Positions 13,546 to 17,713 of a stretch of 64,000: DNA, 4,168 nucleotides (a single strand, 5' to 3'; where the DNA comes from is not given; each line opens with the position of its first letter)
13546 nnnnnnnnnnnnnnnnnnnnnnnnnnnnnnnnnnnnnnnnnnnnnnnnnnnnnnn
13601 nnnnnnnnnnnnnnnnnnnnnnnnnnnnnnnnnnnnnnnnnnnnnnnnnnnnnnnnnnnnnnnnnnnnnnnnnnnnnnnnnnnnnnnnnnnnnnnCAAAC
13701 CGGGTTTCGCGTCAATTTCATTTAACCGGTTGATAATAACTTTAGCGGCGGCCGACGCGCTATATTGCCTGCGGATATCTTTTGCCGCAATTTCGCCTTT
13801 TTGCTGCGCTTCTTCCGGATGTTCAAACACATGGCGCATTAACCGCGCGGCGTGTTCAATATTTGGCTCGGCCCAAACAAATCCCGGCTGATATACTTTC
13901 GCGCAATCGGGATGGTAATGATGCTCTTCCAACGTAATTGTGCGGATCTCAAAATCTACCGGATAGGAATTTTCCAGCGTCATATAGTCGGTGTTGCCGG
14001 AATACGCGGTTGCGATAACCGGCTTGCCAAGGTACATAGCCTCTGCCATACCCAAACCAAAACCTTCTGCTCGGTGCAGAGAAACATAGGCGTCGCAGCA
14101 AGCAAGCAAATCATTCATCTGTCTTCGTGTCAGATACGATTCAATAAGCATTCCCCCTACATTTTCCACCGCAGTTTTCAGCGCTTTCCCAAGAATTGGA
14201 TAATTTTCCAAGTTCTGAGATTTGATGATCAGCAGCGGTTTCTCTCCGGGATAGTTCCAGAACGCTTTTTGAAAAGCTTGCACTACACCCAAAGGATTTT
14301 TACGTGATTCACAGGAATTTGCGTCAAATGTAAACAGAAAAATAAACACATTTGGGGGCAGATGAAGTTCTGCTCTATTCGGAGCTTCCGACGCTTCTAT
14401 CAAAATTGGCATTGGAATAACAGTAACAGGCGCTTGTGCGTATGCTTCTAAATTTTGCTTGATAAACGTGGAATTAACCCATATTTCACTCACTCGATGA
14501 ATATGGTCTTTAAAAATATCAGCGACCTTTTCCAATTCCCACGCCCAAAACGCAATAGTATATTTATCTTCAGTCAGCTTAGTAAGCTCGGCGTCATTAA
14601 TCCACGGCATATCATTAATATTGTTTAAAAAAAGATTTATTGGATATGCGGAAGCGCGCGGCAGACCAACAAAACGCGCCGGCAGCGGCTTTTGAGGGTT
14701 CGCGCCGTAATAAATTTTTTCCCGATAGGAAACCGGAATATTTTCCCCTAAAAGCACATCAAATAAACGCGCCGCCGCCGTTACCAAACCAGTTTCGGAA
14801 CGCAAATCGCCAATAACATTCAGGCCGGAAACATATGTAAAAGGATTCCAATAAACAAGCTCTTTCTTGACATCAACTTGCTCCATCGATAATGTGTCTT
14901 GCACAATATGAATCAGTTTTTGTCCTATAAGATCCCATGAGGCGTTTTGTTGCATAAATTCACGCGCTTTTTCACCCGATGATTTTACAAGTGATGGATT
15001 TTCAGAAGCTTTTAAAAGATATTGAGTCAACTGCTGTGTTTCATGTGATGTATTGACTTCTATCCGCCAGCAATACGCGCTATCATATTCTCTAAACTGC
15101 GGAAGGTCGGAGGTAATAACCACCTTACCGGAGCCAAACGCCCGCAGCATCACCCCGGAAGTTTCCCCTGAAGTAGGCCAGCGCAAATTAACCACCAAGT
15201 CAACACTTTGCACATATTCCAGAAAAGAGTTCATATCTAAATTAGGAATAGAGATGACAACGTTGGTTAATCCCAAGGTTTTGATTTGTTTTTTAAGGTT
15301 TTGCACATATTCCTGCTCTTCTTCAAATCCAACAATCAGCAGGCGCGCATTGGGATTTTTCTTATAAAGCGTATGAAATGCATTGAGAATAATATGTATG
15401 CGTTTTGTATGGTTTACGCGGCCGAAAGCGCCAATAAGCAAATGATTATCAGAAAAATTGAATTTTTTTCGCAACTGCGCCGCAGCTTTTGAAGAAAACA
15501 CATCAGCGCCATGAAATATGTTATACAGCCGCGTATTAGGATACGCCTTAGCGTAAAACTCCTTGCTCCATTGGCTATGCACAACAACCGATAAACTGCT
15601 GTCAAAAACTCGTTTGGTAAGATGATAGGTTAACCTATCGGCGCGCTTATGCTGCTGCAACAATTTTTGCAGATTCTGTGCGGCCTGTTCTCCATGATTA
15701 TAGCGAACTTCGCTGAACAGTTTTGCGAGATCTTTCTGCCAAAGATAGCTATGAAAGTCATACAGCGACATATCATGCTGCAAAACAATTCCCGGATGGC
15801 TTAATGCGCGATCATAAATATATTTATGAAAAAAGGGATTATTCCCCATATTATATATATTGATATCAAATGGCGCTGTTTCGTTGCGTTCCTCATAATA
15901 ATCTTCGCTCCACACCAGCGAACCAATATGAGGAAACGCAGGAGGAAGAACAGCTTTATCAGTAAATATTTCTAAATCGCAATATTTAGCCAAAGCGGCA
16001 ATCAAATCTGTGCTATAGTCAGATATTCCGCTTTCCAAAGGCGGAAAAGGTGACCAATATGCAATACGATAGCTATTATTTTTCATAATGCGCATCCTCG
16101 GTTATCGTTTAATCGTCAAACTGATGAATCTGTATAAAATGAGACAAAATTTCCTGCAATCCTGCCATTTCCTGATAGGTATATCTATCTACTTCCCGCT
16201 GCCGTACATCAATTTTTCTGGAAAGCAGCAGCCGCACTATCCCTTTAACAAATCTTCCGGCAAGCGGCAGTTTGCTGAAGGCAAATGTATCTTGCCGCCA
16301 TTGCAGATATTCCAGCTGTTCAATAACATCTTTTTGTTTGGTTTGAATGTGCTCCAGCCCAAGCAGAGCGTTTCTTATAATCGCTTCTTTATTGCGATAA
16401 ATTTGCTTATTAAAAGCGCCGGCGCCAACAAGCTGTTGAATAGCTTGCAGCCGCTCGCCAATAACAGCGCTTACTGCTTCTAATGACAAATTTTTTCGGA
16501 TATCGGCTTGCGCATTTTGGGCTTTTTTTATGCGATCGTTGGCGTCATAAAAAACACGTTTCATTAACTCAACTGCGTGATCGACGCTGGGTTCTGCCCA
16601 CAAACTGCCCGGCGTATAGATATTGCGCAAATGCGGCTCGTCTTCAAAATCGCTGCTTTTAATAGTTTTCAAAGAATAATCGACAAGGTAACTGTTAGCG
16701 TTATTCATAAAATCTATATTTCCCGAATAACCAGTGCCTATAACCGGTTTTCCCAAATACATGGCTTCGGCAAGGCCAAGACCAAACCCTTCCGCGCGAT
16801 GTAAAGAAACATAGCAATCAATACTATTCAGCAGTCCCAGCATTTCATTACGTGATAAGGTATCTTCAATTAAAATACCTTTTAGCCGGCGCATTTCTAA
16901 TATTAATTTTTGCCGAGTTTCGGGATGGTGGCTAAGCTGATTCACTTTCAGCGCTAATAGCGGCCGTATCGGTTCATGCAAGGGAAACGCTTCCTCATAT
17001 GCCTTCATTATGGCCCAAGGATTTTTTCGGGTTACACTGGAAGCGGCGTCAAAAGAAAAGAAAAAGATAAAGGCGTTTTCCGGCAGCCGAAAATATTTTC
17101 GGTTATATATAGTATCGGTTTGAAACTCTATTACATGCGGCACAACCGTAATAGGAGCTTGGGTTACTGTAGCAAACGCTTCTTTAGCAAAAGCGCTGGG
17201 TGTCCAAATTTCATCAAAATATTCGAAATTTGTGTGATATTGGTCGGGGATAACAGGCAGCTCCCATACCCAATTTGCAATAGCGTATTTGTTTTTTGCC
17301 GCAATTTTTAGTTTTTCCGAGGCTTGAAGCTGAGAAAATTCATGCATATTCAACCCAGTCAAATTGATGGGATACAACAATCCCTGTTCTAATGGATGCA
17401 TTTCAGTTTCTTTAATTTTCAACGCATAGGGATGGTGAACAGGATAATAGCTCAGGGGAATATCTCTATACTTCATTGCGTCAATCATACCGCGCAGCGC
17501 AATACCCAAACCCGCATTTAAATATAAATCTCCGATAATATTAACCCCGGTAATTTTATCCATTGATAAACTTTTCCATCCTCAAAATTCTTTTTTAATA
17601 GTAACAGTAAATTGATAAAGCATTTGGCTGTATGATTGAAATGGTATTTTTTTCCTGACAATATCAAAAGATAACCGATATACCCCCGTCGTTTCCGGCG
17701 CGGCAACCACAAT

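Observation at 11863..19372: Three-gene glycan operon ending in a single-polypeptide GT-GT-coiled-coil-methyltransferase (possible polymerase / molecular ruler / chain terminator)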

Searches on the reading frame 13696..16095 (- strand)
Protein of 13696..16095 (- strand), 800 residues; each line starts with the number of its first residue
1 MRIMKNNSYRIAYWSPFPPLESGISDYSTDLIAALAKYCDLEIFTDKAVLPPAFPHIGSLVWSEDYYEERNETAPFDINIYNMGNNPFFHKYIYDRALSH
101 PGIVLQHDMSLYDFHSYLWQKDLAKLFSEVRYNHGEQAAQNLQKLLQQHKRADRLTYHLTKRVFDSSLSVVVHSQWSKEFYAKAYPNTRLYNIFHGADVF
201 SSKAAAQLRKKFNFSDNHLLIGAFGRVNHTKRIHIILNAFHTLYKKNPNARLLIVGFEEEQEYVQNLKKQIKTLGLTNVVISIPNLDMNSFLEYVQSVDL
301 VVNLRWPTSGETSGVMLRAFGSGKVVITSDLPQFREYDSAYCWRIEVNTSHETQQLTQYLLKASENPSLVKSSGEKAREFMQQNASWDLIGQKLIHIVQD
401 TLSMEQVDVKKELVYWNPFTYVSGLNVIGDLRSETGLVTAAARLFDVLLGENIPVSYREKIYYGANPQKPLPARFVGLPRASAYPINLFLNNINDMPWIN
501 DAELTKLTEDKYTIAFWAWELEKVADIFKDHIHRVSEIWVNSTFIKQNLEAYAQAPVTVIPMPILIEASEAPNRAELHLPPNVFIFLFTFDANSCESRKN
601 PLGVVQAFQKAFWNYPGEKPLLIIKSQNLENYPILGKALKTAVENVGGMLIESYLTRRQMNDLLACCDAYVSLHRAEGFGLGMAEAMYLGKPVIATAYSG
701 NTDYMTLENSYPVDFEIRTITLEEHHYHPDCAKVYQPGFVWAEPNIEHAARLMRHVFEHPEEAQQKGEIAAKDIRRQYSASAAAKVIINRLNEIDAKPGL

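Call 40: find_related_loci(query=A4, collection=genome_contigs, flank=10000)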
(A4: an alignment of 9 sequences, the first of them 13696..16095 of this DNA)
Query A4 (800 aa) in genome_contigs; peptide patterns used: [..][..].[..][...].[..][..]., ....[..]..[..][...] (x = any residue, [..] = any of these).
300 stretches matched a pattern; 271 encode a relative of the query (tblastn E <= 1e-3); the best 80 are kept; 79 distinct loci.
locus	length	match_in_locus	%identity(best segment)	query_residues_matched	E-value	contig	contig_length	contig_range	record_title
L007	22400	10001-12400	88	1-800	0e+0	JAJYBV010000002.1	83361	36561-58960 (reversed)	MAG: Chloroflexi bacterium isolate BP9.bin130 NODE_391_length_83361_cov_2.645037, whole genome shotgun sequence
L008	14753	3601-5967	40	10-799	0e+0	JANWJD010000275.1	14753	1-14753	MAG: Chloroflexi bacterium isolate CRAIB_MAG58 c_000000110038, whole genome shotgun sequence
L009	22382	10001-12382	39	3-795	0e+0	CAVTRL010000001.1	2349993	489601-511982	MAG: uncultured Chloroflexia bacterium isolate MFD09603.bin.1.119 genome assembly, contig: contig_14466, whole genome sh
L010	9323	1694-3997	36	10-795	6e-160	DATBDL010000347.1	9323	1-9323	MAG TPA_asm: Pseudonocardiaceae bacterium isolate SMAG_U5810 k141_4494791, whole genome shotgun sequence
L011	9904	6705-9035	36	10-797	5e-158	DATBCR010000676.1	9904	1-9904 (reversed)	MAG TPA_asm: Pseudonocardiaceae bacterium isolate SMAG_U5790 k141_376668, whole genome shotgun sequence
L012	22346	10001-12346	35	2-794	7e-157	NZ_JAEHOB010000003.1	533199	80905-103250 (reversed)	Qaidamihabitans albus strain YIM S01255 Scaffold3, whole genome shotgun sequence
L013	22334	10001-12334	34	8-797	6e-151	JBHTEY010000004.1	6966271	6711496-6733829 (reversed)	Actinokineospora soli strain JCM 17695 tig00000157, whole genome shotgun sequence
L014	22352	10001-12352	34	2-795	1e-150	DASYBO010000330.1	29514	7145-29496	MAG TPA_asm: Pseudonocardiaceae bacterium isolate SMAG_U4909 k141_2863185, whole genome shotgun sequence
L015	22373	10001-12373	34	8-794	5e-150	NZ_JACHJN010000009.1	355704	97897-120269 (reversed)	Saccharothrix tamanrassetensis strain CECT 8640 Ga0436953_09, whole genome shotgun sequence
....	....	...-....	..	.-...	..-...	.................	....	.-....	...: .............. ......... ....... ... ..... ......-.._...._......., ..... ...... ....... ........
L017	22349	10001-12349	34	8-794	2e-148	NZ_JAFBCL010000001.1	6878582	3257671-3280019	Saccharothrix algeriensis strain DSM 44581 Ga0451104_01, whole genome shotgun sequence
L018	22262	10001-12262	35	10-794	9e-149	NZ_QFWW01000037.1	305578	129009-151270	Lentzea terrae strain NEAU-LZS 42 scaffold39, whole genome shotgun sequence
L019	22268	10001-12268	35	8-794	3e-146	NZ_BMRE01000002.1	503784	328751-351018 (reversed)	Lentzea flava strain JCM 3296 sequence002, whole genome shotgun sequence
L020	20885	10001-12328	34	10-794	3e-146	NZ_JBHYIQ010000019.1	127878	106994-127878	Amycolatopsis sp. NPDC059021 NPDC059021_T51_C4.ctg-0019, whole genome shotgun sequence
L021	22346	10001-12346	33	10-798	1e-145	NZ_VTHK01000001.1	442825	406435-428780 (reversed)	Amycolatopsis anabasis strain EGI 650086 RDPYD18112716_A.Scaf1, whole genome shotgun sequence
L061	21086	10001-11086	39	424-795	3e-66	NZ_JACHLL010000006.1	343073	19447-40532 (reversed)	Pseudomonas fluvialis strain S00202 Ga0436331_06, whole genome shotgun sequence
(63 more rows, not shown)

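Call 66: search_protein_families(library=pfam, proteins=[L061:3444-4727:+, L061:5805-6596:+, L061:6599-7267:+, L061:7271-8545:+, L061:8561-11116:+, L061:11109-12449:+, L061:12540-13529:-, L061:13732-14709:+], max_evalue=0.0001)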
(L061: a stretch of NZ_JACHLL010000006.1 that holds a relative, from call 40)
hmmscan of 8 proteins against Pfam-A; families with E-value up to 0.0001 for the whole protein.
L061:3444-4727:+ (427 aa): 3 families
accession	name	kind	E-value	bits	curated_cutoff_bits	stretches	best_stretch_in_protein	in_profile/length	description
PF01266.30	DAO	-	2.7e-69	234.8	27.9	1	31-381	1-352/353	FAD dependent oxidoreductase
PF01946.23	Thi4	-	1.9e-06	27.8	26.2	1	28-77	16-65/235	Thi4 family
PF01494.25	FAD_binding_3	-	4.8e-06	26.5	22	1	29-62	1-34/349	FAD binding domain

L061:5805-6596:+ (263 aa): 1 family
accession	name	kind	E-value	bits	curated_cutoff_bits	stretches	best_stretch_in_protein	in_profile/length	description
PF01061.29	ABC2_membrane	-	5.3e-12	46.2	26.9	1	30-221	15-210/211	ABC-2 type transporter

L061:6599-7267:+ (222 aa): 1 family
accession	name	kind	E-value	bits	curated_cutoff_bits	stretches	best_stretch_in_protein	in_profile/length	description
PF00005.33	ABC_tran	-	4.1e-24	86.2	25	1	31-161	2-135/137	ABC transporter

L061:7271-8545:+ (424 aa): 1 family
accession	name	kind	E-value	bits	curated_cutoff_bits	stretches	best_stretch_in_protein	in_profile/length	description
PF05050.19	Methyltransf_21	-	7.7e-27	94.9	22.7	1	28-175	1-157/173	Methyltransferase FkbM domain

L061:8561-11116:+ (851 aa): 3 families
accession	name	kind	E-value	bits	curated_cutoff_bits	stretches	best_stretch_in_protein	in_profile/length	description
PF00534.26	Glycos_transf_1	-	5.2e-11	42.8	26.4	1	702-818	74-170/172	Glycosyl transferases group 1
PF13692.12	Glyco_trans_1_4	-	2.1e-09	38.2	27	1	650-764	12-120/142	Glycosyl transferases group 1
PF20706.3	GT4-conflict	-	4.4e-05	23.1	26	1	659-831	218-382/385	Family 4 Glycosyltransferase in conflict systems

L061:11109-12449:+ (446 aa): 2 families
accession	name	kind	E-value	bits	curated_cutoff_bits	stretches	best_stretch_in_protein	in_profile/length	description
PF13469.12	Sulfotransfer_3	-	5e-11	43.7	27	1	148-384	1-213/216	Sulfotransferase family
PF00685.33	Sulfotransfer_1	-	7.2e-10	39.1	22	1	149-433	4-245/255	Sulfotransferase domain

L061:12540-13529:- (329 aa): 0 families

L061:13732-14709:+ (325 aa): 1 family
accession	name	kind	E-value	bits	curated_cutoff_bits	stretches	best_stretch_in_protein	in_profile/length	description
PF01207.24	Dus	-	4.1e-94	315.6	20.4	1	11-319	2-306/311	Dihydrouridine synthase (Dus)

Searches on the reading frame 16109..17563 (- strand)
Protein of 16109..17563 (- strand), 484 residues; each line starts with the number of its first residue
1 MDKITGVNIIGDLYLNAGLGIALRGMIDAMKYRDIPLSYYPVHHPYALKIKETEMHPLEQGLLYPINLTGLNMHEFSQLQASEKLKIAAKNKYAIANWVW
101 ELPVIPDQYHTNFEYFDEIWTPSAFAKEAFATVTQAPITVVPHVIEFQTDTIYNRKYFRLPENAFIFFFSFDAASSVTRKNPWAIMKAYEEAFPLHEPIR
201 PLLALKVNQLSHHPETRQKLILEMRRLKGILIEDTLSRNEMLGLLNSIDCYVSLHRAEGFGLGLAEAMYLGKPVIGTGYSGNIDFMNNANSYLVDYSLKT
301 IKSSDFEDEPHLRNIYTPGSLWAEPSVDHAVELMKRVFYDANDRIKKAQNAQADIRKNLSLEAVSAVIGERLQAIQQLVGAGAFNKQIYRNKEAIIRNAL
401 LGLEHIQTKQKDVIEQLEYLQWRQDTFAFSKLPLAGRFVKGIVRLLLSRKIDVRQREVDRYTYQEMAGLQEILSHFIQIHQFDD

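Call 6: search_protein_families(library=pfam, proteins=[window:16109-17563:-], max_evalue=1)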
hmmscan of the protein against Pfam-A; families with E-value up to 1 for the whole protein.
window:16109-17563:- (484 aa): 3 families
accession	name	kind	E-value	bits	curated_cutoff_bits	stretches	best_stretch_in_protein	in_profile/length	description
PF00534.26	Glycos_transf_1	-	5.2e-08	33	26.4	1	232-290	77-135/172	Glycosyl transferases group 1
PF13692.12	Glyco_trans_1_4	-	2.4e-06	28.3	27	1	231-295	62-125/142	Glycosyl transferases group 1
PF20706.3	GT4-conflict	-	0.012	15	26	1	237-290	271-324/385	Family 4 Glycosyltransferase in conflict systems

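Call 7: search_protein_families(library=ncbifam, proteins=[window:16109-17563:-], max_evalue=1)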
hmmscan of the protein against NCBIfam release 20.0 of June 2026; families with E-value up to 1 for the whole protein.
window:16109-17563:- (484 aa): 8 families
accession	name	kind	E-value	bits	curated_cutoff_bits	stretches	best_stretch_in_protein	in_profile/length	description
TIGR02918.1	TIGR02918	equivalog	0.00053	18.8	574.6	1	244-306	389-453/500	accessory Sec system glycosyltransferase GtfA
TIGR04047.1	MSMEG_0565_glyc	hypoth_equivalog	0.0017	17.5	259.85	1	230-290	259-319/373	MSMEG_0565 family glycosyltransferase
TIGR03088.1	stp2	hypoth_equivalog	0.0019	17.3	409.05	1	237-291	262-316/374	TIGR03088 family PEP-CTERM/XrtA system glycosyltransferase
NF041139.1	TreT_Thcocales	equivalog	0.0073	15.1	775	1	250-281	316-347/412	trehalose synthase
NF038295.1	EPS_HpsP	equivalog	0.018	14.1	550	1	241-275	281-315/388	hormogonium polysaccharide biosynthesis glycosyltransferase HpsP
NF041876.1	EPS_EpsE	equivalog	0.028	13.6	400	1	235-293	283-342/389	exopolysaccharide biosynthesis GT4 family glycosyltransferase EpsE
TIGR03999.1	thiol_BshA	equivalog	0.064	12.2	273.7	1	243-295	268-321/375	N-acetyl-alpha-D-glucosaminyl L-malate synthase BshA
NF053787.1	GlcN_PG_synth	equivalog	0.098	11.5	480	1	232-278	246-292/361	N-acetylglucosaminyl phosphatidylglycerol synthase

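Call 30: search_solved_structures(query=window:16109-17563:-, max_evalue=1)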
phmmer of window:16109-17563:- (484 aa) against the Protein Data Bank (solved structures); distinct sequences matched with E-value up to 1: 16.
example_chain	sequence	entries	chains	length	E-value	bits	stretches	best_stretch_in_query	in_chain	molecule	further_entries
5d00_A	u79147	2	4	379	0.0021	20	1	244-319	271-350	N-acetyl-alpha-D-glucosaminyl L-malate synthase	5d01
3oy2_A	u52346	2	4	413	0.0027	19.7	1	224-292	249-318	Glycosyltransferase B736L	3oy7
2x6q_A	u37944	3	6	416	0.028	16.3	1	245-285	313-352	TREHALOSE-SYNTHASE TRET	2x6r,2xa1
7qnt_AAA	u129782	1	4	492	0.029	16.3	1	245-296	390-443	TarM(Se)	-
7qd7_AAA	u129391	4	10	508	0.03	16.2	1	245-296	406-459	TarM(Se)_G117R | TarM(Se)_G117R-4RboP | TarM(Se)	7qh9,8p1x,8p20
4pqg_A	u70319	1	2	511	0.093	14.6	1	240-298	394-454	Glycosyltransferase Gtf1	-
9dcm_B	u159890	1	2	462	0.11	14.4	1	237-296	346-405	Sucrose-phosphate synthase-like protein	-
8vrf_B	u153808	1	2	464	0.11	14.4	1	237-296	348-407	Sucrose-phosphate synthase-like protein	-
8uag_A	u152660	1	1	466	0.11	14.4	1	237-296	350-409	Sucrose-phosphate synthase-like protein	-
2xa2_A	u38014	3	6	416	0.16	13.8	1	246-285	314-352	TREHALOSE-SYNTHASE TRET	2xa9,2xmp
2f9f_A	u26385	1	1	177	0.2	13.5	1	233-299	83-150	first mannosyl transferase (wbaZ-1)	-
6zj4_AAA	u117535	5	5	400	0.23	13.3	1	257-296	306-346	Trehalose phosphorylase/synthase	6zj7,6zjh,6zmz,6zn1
5e9t_A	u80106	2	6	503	0.25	13.2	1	247-299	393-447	Glycosyltransferase Gtf1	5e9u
2jjm_A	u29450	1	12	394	0.33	12.8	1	238-290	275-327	GLYCOSYL TRANSFERASE, GROUP 1 FAMILY PROTEIN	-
3mbo_A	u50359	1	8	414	0.35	12.7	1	238-290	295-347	Glycosyltransferase, group 1 family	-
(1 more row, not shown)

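Call 75: find_homologous_proteins(query=window:16109-17563:-, max_evalue=0.00001)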
Query window:16109-17563:- (484 aa): 2763 proteins with E <= 0.00001 among 8000 candidates; the best 120 are listed.
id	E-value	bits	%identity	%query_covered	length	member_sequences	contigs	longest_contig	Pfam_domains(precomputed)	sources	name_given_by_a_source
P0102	0.0e+0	1096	100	100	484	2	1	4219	PF00534.27,PF13692.13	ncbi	-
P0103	6.2e-295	996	89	100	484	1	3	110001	PF00534.27,PF13692.13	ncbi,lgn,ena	-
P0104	6.0e-89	317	38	96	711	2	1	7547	PF00534.27,PF13692.13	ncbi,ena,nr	ncbi:MAG TPA: glycosyltransferase [Chloroflexota bacterium]|nr:glycosyltransferase [Chloroflexota ba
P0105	1.0e-85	306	41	79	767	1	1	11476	-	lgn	-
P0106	1.5e-84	303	41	77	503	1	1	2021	PF00534.27,PF13692.13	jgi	jgi:glycosyltransferase involved in cell wall biosynthesis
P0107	7.7e-84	300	39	79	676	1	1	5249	PF00534.27,PF13692.13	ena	-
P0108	8.9e-83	297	41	77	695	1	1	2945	PF00534.27,PF13692.13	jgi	jgi:glycosyltransferase involved in cell wall biosynthesis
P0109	1.8e-80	289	39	77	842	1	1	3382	PF13489.13,PF13649.13,PF01209.25,PF08241.19,PF13692.13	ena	-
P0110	2.3e-80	289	38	78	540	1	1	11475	PF00534.27,PF13692.13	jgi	jgi:glycosyltransferase involved in cell wall biosynthesis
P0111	8.5e-80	287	45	78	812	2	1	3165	PF00534.27,PF13692.13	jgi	jgi:glycosyltransferase involved in cell wall biosynthesis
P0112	1.4e-79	286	39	79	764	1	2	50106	PF00534.27,PF13692.13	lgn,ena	-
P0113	5.7e-79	284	39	76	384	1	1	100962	PF00534.27,PF20706.4,PF13692.13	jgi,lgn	jgi:glycosyltransferase involved in cell wall biosynthesis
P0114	9.6e-79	283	39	80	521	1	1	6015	PF00534.27,PF13692.13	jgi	jgi:glycosyltransferase involved in cell wall biosynthesis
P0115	2.1e-78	282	34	97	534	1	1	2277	PF00534.27,PF20706.4,PF13692.13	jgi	jgi:glycosyltransferase involved in cell wall biosynthesis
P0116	2.7e-78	282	39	76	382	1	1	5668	PF00534.27,PF13692.13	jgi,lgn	jgi:glycosyltransferase involved in cell wall biosynthesis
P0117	3.8e-77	278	34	96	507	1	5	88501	PF00534.27,PF13692.13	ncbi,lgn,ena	-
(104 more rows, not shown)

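Call 76: find_encoding_contigs(protein=P0117, flank=10000, max_places=1)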
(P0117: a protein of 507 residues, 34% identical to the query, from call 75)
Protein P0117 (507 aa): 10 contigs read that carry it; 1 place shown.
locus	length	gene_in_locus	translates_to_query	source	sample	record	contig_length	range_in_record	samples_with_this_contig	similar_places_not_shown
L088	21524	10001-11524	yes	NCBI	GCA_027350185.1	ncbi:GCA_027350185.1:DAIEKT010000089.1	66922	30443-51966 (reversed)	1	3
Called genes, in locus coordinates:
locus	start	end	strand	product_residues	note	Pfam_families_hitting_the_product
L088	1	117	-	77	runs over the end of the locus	-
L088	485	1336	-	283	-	PF01479:S4, PF00849:PseudoU_synth_2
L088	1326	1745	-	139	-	PF13380:CoA_binding_2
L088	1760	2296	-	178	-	-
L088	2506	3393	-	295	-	PF10988:DUF2807, PF13349:DUF4097, PF10988:DUF2807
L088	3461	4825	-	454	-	PF05977:MFS_3, PF07690:MFS_1, PF13347:MFS_2 (weak), PF07690:MFS_1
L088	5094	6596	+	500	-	PF13727:CoA_binding_3, PF02397:Bac_transf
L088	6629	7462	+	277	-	PF01061:ABC2_membrane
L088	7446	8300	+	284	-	PF00005:ABC_tran, PF13304:AAA_21 (weak)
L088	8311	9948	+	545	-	-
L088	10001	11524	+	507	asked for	PF00534:Glycos_transf_1, PF13692:Glyco_trans_1_4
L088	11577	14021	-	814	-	PF12729:4HB_MCP_1 (weak), PF00015:MCPsignal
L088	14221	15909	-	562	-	PF02203:TarH, PF12729:4HB_MCP_1, PF00672:HAMP (faint), PF00015:MCPsignal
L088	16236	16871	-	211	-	PF10502:Peptidase_S26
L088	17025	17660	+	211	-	PF01914:MarC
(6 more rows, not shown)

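Call 77: find_encoding_contigs(protein=P0104, flank=10000, max_places=1)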
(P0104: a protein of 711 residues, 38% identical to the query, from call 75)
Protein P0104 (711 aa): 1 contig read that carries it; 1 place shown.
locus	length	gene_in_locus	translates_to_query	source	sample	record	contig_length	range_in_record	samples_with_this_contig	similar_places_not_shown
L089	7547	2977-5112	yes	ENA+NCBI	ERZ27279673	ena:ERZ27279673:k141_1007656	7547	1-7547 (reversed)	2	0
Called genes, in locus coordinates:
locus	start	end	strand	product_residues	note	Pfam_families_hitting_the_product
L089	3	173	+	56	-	?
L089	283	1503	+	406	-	PF01061:ABC2_membrane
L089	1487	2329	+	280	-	PF00005:ABC_tran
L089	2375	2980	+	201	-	PF03269:DUF268 (weak)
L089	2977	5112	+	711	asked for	PF13692:Glyco_trans_1_4, PF00534:Glycos_transf_1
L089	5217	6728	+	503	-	PF00535:Glycos_transf_2, PF13641:Glyco_tranf_2_3 (faint), PF01209:Ubie_methyltran (weak), PF13489:Methyltransf_23, PF13847:Methyltransf_31, PF08241:Methyltransf_11, PF08242:Methyltransf_12 (weak), PF13649:Methyltransf_25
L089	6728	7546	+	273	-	PF04188:Mannosyl_trans2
